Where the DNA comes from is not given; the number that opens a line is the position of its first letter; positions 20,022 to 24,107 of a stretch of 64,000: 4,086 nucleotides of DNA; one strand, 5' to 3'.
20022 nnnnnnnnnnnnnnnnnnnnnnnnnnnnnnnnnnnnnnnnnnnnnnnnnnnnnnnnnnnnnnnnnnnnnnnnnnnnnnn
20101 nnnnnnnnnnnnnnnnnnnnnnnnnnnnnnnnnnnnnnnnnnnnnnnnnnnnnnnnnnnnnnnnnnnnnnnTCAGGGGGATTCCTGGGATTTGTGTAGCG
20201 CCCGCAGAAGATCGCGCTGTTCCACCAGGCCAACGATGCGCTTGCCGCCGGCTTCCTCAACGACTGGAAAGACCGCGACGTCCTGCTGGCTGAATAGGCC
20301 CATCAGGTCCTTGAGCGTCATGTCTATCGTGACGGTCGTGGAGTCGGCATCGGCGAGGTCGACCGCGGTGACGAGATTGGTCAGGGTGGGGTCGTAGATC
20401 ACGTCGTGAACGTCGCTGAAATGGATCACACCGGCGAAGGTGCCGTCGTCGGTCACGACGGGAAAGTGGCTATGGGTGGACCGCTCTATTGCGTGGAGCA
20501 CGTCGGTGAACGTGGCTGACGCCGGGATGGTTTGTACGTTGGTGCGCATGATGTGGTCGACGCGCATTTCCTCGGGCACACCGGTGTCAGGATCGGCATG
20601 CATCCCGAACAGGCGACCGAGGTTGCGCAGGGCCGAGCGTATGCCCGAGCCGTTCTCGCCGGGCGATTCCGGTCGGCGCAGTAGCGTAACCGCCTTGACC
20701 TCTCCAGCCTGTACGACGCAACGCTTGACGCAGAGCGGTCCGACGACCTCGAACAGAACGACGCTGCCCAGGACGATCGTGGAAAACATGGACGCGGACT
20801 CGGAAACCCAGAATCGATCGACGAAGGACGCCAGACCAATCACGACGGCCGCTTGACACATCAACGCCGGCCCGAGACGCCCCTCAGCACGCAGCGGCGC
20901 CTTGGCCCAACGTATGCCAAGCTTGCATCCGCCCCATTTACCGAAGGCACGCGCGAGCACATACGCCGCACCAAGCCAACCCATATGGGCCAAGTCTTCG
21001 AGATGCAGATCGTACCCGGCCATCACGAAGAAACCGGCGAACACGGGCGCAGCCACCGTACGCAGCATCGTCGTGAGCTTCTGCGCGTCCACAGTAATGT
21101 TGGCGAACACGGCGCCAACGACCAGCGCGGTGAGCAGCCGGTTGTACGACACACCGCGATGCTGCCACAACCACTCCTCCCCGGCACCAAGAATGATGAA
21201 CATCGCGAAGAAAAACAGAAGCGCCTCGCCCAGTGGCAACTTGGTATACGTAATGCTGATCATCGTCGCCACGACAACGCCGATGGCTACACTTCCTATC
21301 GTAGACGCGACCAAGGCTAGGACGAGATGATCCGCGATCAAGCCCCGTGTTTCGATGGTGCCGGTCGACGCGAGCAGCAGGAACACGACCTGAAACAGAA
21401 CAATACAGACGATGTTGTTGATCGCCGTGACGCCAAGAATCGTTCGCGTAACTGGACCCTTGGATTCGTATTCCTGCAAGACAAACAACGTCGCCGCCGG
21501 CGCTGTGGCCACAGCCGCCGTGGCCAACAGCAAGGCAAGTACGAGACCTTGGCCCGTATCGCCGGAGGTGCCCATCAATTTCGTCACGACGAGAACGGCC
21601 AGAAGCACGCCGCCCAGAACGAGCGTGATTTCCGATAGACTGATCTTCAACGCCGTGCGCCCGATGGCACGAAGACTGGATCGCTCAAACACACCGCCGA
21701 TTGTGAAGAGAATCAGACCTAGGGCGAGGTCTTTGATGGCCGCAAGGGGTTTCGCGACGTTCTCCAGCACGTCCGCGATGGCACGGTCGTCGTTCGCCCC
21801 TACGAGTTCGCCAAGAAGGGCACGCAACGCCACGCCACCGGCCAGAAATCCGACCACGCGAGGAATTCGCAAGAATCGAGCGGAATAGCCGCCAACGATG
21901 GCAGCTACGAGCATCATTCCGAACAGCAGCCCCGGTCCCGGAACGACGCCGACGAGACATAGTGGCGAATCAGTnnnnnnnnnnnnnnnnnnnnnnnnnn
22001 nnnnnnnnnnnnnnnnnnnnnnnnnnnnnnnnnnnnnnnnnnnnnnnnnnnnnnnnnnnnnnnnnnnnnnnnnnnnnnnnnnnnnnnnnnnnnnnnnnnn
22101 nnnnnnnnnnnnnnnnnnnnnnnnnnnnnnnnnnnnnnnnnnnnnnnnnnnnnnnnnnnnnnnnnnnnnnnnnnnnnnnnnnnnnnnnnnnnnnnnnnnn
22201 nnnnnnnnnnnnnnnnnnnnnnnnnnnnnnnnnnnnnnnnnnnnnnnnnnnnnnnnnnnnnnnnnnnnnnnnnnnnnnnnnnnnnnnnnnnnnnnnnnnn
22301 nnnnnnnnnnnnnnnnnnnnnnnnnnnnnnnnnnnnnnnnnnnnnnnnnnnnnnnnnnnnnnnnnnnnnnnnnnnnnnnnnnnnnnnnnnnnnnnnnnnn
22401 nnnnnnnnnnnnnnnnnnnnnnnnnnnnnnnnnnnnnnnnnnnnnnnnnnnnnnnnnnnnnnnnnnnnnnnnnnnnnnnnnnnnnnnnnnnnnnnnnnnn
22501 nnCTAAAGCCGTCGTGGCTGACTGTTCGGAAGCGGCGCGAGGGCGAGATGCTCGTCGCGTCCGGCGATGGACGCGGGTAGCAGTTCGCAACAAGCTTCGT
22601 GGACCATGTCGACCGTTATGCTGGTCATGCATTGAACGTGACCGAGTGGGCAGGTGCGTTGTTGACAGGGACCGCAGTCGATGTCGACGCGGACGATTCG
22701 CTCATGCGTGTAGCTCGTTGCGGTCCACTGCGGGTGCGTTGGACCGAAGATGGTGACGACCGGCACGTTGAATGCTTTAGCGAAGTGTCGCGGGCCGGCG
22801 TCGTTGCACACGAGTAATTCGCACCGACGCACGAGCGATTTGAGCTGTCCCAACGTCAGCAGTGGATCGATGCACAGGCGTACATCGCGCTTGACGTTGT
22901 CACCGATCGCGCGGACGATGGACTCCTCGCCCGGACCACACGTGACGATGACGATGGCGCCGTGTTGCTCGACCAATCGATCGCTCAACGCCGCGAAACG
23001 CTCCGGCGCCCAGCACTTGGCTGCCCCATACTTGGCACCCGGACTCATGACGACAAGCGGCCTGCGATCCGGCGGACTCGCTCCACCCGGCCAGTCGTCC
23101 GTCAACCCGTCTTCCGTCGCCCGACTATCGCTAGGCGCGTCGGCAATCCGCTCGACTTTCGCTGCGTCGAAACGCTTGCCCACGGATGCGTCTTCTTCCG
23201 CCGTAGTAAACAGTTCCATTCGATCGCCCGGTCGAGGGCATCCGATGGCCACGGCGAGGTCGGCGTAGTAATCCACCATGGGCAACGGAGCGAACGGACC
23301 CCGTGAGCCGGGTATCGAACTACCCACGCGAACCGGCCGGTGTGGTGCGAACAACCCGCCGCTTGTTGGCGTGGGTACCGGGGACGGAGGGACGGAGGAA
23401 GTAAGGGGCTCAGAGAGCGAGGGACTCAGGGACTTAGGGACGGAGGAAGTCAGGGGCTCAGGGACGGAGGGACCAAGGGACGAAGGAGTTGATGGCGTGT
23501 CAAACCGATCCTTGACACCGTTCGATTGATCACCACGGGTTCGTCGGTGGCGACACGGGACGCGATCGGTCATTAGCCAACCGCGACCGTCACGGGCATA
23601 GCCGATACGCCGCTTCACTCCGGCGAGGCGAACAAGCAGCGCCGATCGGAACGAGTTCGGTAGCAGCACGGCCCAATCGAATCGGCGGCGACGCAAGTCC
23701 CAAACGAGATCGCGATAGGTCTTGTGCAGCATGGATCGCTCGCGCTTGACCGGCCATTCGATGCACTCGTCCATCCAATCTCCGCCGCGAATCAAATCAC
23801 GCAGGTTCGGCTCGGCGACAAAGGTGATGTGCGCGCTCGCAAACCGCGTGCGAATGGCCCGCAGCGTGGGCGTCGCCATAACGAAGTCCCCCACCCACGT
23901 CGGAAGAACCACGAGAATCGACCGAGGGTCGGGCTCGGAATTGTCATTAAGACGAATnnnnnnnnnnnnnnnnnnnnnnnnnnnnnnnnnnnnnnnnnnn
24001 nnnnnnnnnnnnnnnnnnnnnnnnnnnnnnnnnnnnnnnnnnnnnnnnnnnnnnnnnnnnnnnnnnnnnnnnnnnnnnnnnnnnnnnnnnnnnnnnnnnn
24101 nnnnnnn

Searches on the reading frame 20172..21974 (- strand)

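Call 17: search_protein_families(library=pfam, proteins=[window:20172-21974:-], max_evalue=0.001)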
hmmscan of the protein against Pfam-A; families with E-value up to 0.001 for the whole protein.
window:20172-21974:- (600 aa): 2 families
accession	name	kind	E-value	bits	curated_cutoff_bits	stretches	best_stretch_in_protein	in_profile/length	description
PF00571.33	CBS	-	4.9e-21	75.2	24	2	472-526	1-55/57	CBS domain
PF00999.27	Na_H_Exchanger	-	2e-13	50.4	26.2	1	23-410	2-363/375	Sodium/hydrogen exchanger, transmembrane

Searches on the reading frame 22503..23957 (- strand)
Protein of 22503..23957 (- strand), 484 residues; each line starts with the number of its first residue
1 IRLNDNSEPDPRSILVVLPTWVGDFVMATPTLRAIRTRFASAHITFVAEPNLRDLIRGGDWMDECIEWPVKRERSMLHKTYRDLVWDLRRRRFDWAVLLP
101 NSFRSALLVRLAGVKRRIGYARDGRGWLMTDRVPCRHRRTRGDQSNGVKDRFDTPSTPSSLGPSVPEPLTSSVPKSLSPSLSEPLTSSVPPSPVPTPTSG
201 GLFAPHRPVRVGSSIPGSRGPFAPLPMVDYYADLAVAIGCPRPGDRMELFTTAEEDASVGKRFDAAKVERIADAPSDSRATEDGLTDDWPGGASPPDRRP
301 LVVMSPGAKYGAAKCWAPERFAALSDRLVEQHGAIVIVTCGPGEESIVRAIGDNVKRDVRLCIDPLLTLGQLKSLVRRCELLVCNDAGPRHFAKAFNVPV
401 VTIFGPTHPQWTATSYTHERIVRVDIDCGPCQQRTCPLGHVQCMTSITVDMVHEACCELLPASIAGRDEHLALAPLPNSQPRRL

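Call 17: search_protein_families(library=pfam, proteins=[window:22503-23957:-], max_evalue=0.001)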
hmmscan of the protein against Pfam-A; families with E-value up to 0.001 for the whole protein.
window:22503-23957:- (484 aa): 1 family
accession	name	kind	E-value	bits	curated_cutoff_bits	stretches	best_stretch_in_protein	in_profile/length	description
PF01075.23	Glyco_transf_9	-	3.6e-37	128.4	22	2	279-441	95-246/247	Glycosyltransferase family 9 (heptosyltransferase)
